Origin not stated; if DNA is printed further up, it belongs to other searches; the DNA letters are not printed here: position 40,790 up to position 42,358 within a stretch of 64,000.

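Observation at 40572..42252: Orphan, translationally coupled gene pair (422 aa + 122 aa) fronted by a perfect 12-bp palindrome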

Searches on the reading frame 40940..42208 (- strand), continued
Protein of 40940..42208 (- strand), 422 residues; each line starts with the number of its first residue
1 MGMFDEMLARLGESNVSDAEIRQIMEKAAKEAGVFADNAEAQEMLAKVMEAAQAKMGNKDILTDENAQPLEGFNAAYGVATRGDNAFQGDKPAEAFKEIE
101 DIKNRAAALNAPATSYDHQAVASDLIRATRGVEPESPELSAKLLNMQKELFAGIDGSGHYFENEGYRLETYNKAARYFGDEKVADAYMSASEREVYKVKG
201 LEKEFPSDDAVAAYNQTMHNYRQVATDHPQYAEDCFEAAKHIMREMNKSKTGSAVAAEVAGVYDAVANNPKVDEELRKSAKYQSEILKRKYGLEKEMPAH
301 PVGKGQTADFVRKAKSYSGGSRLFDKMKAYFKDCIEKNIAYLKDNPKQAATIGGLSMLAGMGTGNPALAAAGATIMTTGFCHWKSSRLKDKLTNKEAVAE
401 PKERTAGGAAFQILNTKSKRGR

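Call 65: find_encoding_contigs(protein=P0055, flank=5000, max_places=2)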
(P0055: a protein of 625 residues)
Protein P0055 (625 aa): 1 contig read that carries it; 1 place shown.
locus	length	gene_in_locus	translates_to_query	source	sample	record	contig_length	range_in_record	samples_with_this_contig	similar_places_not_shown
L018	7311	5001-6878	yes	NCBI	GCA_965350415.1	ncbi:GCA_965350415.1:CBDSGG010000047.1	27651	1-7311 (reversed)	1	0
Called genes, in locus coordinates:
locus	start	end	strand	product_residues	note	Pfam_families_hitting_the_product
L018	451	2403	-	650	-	-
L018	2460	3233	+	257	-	PF04335:VirB8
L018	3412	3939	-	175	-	PF05198:IF3_N, PF00707:IF3_C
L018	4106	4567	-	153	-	-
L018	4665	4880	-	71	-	PF13560:HTH_31, PF12844:HTH_19, PF01381:HTH_3, PF13443:HTH_26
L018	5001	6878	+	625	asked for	-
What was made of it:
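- On VirB/D4-type type IV secretion substrate: A VirB8-domain gene lies near a distant family member in another genome (call 65).
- A VirB8-domain gene lies 1.8 kb from a distant family member in L018 (call 65).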

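Call 66: find_encoding_contigs(protein=P0059, flank=5000, max_places=2)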
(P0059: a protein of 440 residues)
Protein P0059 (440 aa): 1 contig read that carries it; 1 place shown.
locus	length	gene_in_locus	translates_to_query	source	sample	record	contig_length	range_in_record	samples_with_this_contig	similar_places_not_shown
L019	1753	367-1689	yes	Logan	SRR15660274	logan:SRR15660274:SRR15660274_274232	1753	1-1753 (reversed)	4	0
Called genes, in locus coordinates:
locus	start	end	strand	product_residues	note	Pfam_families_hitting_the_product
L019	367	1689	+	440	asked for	-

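Call 76: search_protein_families(library=pfam, proteins=[P0062, P0063, P0072, L018:451-2403:-], max_evalue=1)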
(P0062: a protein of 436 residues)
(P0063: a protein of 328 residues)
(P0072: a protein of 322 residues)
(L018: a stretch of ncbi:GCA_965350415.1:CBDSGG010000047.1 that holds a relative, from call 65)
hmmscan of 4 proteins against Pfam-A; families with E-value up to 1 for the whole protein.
P0062 (436 aa): 1 family
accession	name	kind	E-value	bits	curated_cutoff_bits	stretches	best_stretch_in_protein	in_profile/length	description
PF01206.22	TusA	-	0.075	13.3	28.6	1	13-51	22-60/70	Sulfurtransferase TusA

P0063 (328 aa): 1 family
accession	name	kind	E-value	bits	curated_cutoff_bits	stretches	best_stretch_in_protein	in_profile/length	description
PF11985.13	Phage_Mu_Gp27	-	0.79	10.5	28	1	2-65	90-152/173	Bacteriophage Mu, Gp27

P0072 (322 aa): 1 family
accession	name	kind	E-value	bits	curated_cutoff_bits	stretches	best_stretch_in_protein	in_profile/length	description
PF06971.19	Put_DNA-bind_N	-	0.14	12.7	27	1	192-223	5-35/49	Putative DNA-binding protein N-terminus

L018:451-2403:- (650 aa): 4 families
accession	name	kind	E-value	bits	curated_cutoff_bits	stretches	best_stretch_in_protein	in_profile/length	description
PF05345.18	He_PIG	-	0.00069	20.5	24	1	519-604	12-95/96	Putative Ig domain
PF13754.12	Big_3_4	-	0.0081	16.5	27.3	1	578-621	32-75/106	Domain of unknown function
PF02321.23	OEP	-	0.0094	16.2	22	1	89-216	5-143/187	Outer membrane efflux protein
PF09969.14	DUF2203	-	0.49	11.5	24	1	186-247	2-64/122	Uncharacterized conserved protein (DUF2203)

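Call 77: search_solved_structures(query=P0062, max_evalue=10)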
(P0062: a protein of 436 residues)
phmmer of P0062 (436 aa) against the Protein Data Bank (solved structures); distinct sequences matched with E-value up to 10: 3.
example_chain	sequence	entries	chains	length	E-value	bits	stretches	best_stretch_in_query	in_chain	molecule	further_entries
6zuk_A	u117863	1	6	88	0.038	16.1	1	208-237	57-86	Fucose-binding lectin protein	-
8vc9_A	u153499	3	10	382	0.28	13.3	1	72-121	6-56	Leptospira virulence regulator B (LvrB) | histidine kinase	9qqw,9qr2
5ui5_I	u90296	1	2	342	0.44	12.6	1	269-331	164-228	RNA polymerase sigma factor RpoN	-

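Call 84: fold_search(model_id=the predicted structure, library=viral)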
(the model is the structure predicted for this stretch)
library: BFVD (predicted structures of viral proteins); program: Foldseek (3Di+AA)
matches with E <= 10: 217; with E <= 0.001: 0
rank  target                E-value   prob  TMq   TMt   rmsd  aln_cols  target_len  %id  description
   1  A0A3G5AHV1            2.2e-01  0.51  0.14  0.20  14.6       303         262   10  Uncharacterized protein (Fragment) [Satyrvirus sp.]
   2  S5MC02                3.3e-01  0.90  0.30  0.30  18.7       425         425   10  (no name in the UniProt tables at hand)
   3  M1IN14                3.3e-01  0.13  0.10  0.10  37.8       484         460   11  (no name in the UniProt tables at hand)
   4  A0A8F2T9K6            4.1e-01  0.75  0.23  0.24  18.4       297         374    9  Ecob115 [Ectropis obliqua nucleopolyhedrovirus]
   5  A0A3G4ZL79            5.4e-01  0.47  0.21  0.25  21.0       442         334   10  Uncharacterized protein [Terrestrivirus sp.]
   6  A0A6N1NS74            5.7e-01  0.69  0.27  0.34  14.4       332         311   11  Gamma-soluble NSF attachment protein [Tupanvirus deep ocean]
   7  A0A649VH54            5.7e-01  0.08  0.10  0.06  29.4       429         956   12  (no name in the UniProt tables at hand)
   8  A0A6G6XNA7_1          6.7e-01  0.11  0.11  0.06  28.8       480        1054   10  (no name in the UniProt tables at hand)
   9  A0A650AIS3            6.9e-01  0.16  0.11  0.06  26.9       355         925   12  (no name in the UniProt tables at hand)
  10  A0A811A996            7.5e-01  0.47  0.26  0.19  25.5       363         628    9  (no name in the UniProt tables at hand)
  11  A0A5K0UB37            7.8e-01  0.60  0.23  0.24  14.2       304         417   12  Uncharacterized protein [Yasminevirus sp. GU-2018]
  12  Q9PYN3                8.2e-01  0.25  0.18  0.08  17.2       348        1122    9  ORF163 [Xestia c-nigrum granulosis virus]
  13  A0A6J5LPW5            8.2e-01  0.10  0.12  0.08  63.0       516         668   14  Uncharacterized protein [uncultured Caudovirales phage]
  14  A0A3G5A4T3            8.5e-01  0.13  0.15  0.11  24.1       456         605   15  RING-type domain-containing protein [Harvfovirus sp.]
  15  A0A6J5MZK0            8.5e-01  0.11  0.13  0.09  30.4       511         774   10  Uncharacterized protein [uncultured Caudovirales phage]
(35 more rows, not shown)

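Call 85: find_related_loci(query=A3, collection=viral_contigs, flank=5000)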
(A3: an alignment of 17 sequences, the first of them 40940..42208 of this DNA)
Query A3 (422 aa) in viral_contigs; peptide patterns used: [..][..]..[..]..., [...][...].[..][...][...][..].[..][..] (x = any residue, [..] = any of these).
276 stretches matched a pattern, but none encodes a relative of the query by tblastn (E <= 1e-3).

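Call 99: search_protein_families(library=ncbifam, proteins=[L007:1780-2895:+, L018:2460-3233:+, L018:451-2403:-, L018:4106-4567:-, L007:5338-5682:-], max_evalue=0.001)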
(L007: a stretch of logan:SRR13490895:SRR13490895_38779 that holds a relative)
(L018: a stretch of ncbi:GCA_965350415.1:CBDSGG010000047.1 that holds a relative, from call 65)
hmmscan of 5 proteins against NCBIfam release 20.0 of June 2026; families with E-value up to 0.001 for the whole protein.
L007:1780-2895:+ (371 aa): 18 families
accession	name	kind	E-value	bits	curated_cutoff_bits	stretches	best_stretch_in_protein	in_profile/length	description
TIGR01420.1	pilT_fam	subfamily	2.7e-34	118.9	319.1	1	106-330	67-284/343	PilT/PilU family type 4a pilus ATPase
NF041000.1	ATPase_ComGA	equivalog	1.7e-28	99.4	300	1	156-293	118-248/267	competence type IV pilus ATPase ComGA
NF007755.0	PRK10436.1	equivalog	4.2e-23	81.8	617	1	110-290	161-335/465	type II secretion system protein GspE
TIGR02525.1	plasmid_TraJ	equivalog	1.1e-22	80.6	368.3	1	134-306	121-287/372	plasmid transfer ATPase TraJ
TIGR02533.1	type_II_gspE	equivalog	3.2e-22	78.9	630.25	1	142-289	219-358/486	type II secretion system ATPase GspE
TIGR02524.1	dot_icm_DotB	equivalog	4.7e-22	78.7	463.3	1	119-295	87-265/358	Dot/Icm type IV secretion system ATPase DotB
NF053534.1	T4PilAsmATPsTfpB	equivalog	7.9e-20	70.8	850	1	142-298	312-460/584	type IV pilus assembly ATPase TfpB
TIGR02538.1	type_IV_pilB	equivalog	3e-19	69.1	675.65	1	120-289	268-431/564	type IV-A pilus assembly ATPase PilB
TIGR02788.1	VirB11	equivalog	1.8e-14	53.5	249.95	1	166-311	145-286/308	P-type DNA transfer ATPase VirB11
NF058587.1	archaellum_moto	equivalog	9.8e-13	47.7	550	1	163-287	273-393/527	archaellum flagellar ATPase motor FlaI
TIGR03819.1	heli_sec_ATPase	hypoth_equivalog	1.1e-11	44.6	373.15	1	137-315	149-325/340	TadA family conjugal transfer-associated ATPase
TIGR02782.1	TrbB_P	equivalog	1.1e-10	41.3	304.55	1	167-325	138-288/303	P-type conjugative transfer ATPase TrbB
NF010469.0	PRK13894.1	subfamily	2.2e-08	33.9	508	1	167-294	151-271/320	conjugal transfer ATPase TrbB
NF053672.1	bindosome_BasE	exception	4.5e-08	32.3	1000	1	158-287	263-388/512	bindosome assembly system ATPase subunit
NF010425.0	PRK13851.1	equivalog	3.3e-07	29.5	461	1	167-294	164-287/344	type IV secretion system protein VirB11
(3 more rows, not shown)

L018:2460-3233:+ (257 aa): 0 families

L018:451-2403:- (650 aa): 0 families

L018:4106-4567:- (153 aa): 0 families

L007:5338-5682:- (114 aa): 0 families

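Call 100: search_dna_similar(query=window:40940-42208:-, collection=plasmids, mode=protein, max_evalue=0.001, max_rows=5)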
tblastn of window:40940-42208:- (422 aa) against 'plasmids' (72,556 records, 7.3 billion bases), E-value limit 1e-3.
No match.

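Call 102: search_dna_similar(query=window:40940-42208:-, collection=phages, mode=protein, max_evalue=0.001, max_rows=5)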
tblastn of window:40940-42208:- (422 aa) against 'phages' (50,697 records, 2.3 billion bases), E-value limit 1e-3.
No match.

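Call 108: search_protein_families(library=pfam, proteins=[L001:2297-2713:-, L004:2231-2650:-], max_evalue=1)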
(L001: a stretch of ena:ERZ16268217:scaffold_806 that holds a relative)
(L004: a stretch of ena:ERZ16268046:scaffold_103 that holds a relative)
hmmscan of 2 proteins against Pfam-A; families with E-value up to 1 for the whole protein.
L001:2297-2713:- (138 aa): 1 family
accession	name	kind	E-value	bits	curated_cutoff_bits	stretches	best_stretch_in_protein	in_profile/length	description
PF01049.22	CADH_Y-type_LIR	-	0.22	12.1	24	1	92-122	6-36/60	Cadherin, Y-type LIR-motif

L004:2231-2650:- (139 aa): 0 families

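Call 111: search_protein_families(library=pfam, proteins=[P0065, P0067, P0058, P0075], max_evalue=10)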
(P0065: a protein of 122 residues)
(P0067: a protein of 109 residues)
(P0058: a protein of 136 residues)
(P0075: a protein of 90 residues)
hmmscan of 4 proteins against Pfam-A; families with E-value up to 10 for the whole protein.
P0065 (122 aa): 3 families
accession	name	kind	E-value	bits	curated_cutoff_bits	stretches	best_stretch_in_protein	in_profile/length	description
PF11239.13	DUF3040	-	0.013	16.2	24.7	1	63-94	50-81/84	Protein of unknown function (DUF3040)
PF04186.18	FxsA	-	0.034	14.7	25.2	1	41-87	44-88/109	FxsA cytoplasmic membrane protein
PF00746.26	Gram_pos_anchor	-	4.7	7.7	20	0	58-78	15-35/43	LPXTG cell wall anchor motif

P0067 (109 aa): 3 families
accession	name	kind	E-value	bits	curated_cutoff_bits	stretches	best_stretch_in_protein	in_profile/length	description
PF00977.27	His_biosynth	-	0.088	12.7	23.6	1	40-98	62-116/228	Histidine biosynthesis protein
PF11239.13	DUF3040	-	0.24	12.1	24.7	1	53-84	50-81/84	Protein of unknown function (DUF3040)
PF05101.18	VirB3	-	0.25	12.1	23.9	1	54-103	23-72/84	Type IV secretory pathway, VirB3-like protein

P0058 (136 aa): 2 families
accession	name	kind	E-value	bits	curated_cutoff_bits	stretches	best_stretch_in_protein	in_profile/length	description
PF02475.24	TRM5-TYW2_MTfase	-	0.017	15.5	28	1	62-127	42-110/164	TRM5/TYW2 methyltransferase domain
PF13786.12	DUF4179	-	0.17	12.8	30.1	1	50-121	4-71/94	Domain of unknown function (DUF4179)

P0075 (90 aa): 1 family
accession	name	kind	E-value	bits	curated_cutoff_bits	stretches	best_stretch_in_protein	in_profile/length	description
PF11239.13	DUF3040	-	0.67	10.7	24.7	1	11-43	51-82/84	Protein of unknown function (DUF3040)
